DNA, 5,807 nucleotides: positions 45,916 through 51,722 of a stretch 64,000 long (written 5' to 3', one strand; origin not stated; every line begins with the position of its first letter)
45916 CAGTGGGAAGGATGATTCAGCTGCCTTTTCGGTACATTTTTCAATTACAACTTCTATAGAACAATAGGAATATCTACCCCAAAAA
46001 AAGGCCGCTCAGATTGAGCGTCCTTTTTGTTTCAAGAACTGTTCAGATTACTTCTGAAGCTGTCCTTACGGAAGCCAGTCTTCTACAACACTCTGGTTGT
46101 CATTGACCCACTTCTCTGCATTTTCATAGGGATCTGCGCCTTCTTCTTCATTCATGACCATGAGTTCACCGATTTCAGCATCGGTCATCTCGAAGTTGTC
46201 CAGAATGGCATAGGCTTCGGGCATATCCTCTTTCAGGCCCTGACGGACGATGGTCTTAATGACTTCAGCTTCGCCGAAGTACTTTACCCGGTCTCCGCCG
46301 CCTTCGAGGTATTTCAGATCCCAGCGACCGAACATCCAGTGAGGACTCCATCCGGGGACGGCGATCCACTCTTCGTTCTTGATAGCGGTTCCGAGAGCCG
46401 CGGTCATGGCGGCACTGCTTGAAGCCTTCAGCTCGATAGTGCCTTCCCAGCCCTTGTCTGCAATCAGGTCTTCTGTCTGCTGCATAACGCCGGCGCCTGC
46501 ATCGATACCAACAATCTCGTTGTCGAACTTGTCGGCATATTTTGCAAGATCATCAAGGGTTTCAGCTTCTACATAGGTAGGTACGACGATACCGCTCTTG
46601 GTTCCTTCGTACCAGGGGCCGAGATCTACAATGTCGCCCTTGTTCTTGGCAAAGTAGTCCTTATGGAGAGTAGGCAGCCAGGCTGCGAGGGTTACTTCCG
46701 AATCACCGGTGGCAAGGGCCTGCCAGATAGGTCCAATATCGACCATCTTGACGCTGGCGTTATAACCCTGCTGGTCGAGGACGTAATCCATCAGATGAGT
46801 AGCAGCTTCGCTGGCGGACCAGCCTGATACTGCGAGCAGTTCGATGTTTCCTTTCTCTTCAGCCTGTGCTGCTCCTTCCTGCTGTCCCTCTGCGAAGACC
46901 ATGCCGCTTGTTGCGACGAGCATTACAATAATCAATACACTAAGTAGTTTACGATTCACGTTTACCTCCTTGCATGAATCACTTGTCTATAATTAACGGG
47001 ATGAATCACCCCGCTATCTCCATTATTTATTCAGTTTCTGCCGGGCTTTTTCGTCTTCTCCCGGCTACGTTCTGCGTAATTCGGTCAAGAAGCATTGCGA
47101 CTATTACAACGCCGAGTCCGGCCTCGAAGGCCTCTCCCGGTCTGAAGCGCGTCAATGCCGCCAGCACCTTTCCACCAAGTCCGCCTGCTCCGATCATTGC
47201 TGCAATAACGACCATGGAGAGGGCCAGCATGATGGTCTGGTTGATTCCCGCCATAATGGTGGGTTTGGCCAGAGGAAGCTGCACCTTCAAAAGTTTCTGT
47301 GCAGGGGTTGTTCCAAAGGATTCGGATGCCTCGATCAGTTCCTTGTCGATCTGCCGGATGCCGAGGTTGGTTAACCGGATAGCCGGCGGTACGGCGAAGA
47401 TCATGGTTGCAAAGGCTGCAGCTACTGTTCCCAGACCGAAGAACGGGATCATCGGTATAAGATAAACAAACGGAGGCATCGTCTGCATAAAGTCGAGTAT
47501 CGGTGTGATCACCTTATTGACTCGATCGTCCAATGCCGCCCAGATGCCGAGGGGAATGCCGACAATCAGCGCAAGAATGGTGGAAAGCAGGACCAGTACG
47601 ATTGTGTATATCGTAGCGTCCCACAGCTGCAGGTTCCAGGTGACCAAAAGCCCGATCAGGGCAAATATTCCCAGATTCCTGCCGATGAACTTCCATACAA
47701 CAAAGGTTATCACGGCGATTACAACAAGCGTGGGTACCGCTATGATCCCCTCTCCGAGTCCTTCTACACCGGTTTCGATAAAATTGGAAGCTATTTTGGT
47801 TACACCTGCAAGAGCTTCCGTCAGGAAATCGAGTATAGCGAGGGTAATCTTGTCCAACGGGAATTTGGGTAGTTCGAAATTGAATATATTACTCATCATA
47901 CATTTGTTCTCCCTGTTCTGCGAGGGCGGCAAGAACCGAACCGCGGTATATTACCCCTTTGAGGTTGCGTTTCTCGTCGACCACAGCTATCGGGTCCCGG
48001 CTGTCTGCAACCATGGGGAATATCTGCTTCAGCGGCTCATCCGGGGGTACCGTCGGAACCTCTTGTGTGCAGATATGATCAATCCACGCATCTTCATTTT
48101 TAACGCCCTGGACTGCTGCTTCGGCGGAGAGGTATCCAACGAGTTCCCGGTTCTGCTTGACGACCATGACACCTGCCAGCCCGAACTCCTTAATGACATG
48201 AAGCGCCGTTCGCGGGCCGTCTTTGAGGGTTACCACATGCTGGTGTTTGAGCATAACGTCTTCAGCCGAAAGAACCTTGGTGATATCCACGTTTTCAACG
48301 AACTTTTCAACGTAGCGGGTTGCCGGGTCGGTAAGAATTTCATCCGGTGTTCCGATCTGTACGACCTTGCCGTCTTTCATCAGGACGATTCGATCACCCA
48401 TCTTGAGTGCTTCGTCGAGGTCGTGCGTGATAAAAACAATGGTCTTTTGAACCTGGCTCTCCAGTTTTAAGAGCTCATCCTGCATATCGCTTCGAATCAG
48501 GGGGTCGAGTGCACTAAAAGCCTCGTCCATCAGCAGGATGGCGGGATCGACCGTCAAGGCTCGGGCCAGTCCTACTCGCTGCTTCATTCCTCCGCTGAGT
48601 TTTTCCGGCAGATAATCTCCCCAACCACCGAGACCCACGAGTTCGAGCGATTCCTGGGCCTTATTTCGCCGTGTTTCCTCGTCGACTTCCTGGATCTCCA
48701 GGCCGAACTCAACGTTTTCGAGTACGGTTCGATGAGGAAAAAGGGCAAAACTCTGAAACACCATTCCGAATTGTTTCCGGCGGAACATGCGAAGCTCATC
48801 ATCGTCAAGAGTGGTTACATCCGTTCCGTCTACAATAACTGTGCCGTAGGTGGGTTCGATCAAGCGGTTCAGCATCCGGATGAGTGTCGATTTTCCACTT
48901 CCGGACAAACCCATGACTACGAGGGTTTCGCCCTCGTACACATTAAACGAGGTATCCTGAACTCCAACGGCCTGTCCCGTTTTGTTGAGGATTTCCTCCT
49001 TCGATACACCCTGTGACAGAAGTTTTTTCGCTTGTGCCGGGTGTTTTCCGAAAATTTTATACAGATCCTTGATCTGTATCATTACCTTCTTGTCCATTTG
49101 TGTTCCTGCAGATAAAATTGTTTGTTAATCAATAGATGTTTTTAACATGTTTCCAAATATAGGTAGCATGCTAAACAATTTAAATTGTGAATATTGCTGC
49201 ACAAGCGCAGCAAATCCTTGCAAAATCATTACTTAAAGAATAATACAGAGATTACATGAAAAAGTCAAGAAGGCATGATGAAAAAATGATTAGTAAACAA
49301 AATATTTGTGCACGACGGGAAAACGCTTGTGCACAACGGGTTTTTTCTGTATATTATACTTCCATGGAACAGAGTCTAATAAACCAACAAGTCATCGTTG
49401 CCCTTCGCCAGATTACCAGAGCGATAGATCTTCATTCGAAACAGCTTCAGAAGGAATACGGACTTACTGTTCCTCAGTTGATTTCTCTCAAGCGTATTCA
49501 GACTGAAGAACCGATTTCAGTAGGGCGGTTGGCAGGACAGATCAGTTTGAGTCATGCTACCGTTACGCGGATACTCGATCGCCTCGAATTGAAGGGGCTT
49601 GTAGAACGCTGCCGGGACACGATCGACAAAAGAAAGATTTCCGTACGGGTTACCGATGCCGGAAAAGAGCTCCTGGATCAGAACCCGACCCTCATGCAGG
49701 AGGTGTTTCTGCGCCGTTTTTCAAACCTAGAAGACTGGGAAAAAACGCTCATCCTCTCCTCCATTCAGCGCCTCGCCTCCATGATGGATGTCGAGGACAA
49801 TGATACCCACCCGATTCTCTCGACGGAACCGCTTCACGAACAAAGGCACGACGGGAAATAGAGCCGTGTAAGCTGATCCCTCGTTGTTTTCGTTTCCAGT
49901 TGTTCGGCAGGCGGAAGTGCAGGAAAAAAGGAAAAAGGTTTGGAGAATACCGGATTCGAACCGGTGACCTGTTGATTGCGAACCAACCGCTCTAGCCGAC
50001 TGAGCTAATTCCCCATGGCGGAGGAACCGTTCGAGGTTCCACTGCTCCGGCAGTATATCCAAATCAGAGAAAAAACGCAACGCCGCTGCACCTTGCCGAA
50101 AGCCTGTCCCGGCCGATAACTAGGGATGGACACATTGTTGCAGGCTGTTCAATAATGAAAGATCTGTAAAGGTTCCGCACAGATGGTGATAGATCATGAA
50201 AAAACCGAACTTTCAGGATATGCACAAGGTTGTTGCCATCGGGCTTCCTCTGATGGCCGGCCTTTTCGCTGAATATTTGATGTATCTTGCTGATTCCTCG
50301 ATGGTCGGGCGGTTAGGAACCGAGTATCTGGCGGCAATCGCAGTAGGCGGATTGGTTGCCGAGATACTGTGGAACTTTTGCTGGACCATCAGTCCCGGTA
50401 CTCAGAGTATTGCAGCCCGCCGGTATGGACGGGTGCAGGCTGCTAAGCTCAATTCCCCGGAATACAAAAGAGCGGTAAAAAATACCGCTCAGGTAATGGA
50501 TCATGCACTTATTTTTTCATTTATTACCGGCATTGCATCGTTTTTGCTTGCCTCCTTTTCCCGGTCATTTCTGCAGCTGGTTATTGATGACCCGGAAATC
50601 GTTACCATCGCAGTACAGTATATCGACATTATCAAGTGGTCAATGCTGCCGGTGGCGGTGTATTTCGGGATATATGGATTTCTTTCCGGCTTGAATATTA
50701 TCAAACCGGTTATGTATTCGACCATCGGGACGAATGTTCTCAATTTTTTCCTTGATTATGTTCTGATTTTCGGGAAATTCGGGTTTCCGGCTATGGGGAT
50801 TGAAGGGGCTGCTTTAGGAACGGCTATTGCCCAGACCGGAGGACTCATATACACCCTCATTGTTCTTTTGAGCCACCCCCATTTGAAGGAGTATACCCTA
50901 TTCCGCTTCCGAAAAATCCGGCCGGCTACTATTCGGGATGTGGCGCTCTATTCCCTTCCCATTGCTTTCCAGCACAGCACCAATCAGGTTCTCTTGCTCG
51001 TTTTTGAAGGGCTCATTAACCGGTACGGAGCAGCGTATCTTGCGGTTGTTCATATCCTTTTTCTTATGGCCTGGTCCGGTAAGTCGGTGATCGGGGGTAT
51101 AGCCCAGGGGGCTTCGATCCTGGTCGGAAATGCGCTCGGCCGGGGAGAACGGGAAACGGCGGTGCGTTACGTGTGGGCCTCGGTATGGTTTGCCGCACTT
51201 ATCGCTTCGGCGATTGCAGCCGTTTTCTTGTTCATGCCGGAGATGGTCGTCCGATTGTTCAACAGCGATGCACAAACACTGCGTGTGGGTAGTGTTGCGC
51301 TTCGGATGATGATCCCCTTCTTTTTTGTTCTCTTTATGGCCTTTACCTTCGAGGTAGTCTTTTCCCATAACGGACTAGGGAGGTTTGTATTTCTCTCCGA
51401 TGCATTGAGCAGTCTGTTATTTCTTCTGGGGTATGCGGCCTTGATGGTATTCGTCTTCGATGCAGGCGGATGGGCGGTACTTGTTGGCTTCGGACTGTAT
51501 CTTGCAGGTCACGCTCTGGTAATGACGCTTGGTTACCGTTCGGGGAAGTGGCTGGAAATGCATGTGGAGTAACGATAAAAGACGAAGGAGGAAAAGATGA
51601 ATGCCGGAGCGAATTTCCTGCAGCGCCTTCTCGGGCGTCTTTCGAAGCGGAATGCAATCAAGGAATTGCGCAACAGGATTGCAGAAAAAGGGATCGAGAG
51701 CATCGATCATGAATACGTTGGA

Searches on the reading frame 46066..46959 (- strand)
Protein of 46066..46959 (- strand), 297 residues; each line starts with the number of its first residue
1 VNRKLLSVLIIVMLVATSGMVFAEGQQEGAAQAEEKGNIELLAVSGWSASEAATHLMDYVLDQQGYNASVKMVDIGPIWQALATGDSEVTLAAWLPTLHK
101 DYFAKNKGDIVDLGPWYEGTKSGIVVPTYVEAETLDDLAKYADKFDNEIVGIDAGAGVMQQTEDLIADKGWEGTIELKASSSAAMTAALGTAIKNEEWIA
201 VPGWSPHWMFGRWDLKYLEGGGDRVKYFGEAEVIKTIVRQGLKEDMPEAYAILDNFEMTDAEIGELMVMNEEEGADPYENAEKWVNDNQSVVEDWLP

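Call 5: search_protein_families(library=pfam, proteins=[window:46066-46959:-])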
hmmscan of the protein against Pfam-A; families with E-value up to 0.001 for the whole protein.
window:46066-46959:- (297 aa): 1 family
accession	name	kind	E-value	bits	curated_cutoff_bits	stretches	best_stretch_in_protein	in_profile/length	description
PF04069.17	OpuAC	-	2.2e-60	204.9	21.2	1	42-286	5-256/257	Substrate binding domain of ABC-type glycine betaine transport system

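Call 7: search_protein_families(library=ncbifam, proteins=[window:46066-46959:-], max_evalue=0.00001)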
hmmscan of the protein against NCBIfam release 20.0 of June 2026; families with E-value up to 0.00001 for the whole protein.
window:46066-46959:- (297 aa): 2 families
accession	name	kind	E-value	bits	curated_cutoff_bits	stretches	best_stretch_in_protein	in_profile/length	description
TIGR03414.1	ABC_choline_bnd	subfamily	5.9e-42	143.9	379.05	1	42-296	13-272/291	choline ABC transporter substrate-binding protein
NF008334.0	PRK11119.1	equivalog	3.4e-08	32.9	215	1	25-210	16-215/331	glycine betaine/L-proline ABC transporter substrate-binding protein ProX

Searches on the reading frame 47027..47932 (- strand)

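Call 60: search_protein_families(library=pfam, proteins=[window:47027-47932:-])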
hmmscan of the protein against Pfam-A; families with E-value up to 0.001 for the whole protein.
window:47027-47932:- (301 aa): 1 family
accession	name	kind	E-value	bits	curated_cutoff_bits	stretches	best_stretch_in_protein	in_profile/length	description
PF00528.27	BPD_transp_1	-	5.6e-26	91.8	26.4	1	125-282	1-167/184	Binding-protein-dependent transport system inner membrane component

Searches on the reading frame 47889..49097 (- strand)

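Call 60: search_protein_families(library=pfam, proteins=[window:47889-49097:-])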
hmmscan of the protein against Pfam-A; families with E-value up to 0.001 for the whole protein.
window:47889-49097:- (402 aa): 2 families
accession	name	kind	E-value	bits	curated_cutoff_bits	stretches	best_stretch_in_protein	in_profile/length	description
PF00005.33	ABC_tran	-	1.4e-33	116.9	25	1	47-194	2-136/137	ABC transporter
PF00571.33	CBS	-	2e-09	38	24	1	341-393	3-56/57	CBS domain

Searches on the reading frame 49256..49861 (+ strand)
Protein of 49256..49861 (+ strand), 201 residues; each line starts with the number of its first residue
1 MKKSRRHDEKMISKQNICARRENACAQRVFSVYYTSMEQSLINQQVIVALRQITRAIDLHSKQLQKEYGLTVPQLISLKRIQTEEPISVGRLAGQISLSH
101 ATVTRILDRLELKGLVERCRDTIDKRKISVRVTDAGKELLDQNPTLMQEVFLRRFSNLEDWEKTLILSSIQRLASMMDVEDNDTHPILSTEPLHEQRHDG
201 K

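Call 60: search_protein_families(library=pfam, proteins=[window:49256-49861:+])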
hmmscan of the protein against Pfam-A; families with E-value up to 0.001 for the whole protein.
window:49256-49861:+ (201 aa): 9 families
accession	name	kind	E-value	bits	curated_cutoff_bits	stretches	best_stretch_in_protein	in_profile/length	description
PF01047.28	MarR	-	1.7e-13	50.7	24.6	1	70-127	1-58/59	MarR family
PF22381.2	Staph_reg_Sar_Rot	-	2e-11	44.3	27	1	62-141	4-83/85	Transcriptional regulator SarA/Rot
PF12802.13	MarR_2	-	4.8e-09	36.7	27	1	68-126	1-60/61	MarR family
PF13412.12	HTH_24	-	2.2e-05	24.4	21.9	1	78-117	9-48/48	Winged helix-turn-helix DNA-binding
PF00392.27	GntR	-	5.1e-05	23.3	27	1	74-118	11-56/64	Bacterial regulatory proteins, gntR family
PF13545.12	HTH_Crp_2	-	0.00025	21.4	27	1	84-120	20-57/70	Crp-like helix-turn-helix domain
PF17782.7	DprA_WH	-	0.00027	21.4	22.9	1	84-119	23-58/61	DprA winged helix domain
PF25213.1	HVO_A0261_N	-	0.00028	21.1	35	1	83-149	21-80/86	HVO_A0261 N-terminal domain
PF03551.20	PadR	-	0.00039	20.8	27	1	92-141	23-74/75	Transcriptional regulator PadR-like family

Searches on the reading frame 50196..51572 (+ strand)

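Call 60: search_protein_families(library=pfam, proteins=[window:50196-51572:+])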
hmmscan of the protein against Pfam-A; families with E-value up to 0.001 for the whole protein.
window:50196-51572:+ (458 aa): 1 family
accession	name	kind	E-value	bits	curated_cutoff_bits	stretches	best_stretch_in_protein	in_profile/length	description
PF01554.23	MatE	-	8e-37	126.8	24.9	2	18-189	1-161/161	MatE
